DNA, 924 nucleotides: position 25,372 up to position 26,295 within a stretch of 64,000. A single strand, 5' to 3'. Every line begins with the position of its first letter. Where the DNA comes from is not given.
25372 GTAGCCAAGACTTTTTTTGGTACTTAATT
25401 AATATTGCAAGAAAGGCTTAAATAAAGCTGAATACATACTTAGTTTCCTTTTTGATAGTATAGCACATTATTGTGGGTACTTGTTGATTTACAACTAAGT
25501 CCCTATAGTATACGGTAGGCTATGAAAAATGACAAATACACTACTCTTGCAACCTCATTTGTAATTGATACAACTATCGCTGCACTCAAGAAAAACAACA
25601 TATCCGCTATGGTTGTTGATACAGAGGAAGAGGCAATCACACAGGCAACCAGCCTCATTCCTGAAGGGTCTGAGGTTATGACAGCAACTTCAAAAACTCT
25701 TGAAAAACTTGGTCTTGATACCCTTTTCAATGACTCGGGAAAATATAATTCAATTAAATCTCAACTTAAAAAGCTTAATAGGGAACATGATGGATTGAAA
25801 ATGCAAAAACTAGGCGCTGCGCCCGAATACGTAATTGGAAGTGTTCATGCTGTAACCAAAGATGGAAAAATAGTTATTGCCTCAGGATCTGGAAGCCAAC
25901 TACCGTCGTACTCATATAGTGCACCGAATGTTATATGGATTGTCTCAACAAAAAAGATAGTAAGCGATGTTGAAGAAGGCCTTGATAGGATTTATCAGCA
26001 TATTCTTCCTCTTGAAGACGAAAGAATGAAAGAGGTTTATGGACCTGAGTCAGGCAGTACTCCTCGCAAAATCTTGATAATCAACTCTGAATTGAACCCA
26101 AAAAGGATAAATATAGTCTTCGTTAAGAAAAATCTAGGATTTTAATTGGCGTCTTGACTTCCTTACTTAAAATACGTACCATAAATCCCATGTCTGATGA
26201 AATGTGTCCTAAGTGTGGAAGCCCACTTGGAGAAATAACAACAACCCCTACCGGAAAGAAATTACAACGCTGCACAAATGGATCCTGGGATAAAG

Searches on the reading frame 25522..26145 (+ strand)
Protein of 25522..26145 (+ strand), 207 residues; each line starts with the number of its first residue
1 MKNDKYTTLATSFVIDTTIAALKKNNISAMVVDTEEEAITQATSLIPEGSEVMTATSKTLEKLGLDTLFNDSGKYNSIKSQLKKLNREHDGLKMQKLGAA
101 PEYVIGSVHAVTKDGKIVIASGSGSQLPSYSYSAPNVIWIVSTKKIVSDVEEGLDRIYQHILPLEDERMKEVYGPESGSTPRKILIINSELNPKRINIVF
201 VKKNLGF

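Call 86: search_protein_families(library=pfam, proteins=[window:25522-26145:+], max_evalue=0.0001)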
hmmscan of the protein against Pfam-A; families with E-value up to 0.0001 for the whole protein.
window:25522-26145:+ (207 aa): 1 family
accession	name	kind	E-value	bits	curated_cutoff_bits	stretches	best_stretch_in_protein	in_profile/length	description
PF02589.21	LUD_dom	-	8.9e-23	81.4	22.6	1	16-201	2-189/189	LUD domain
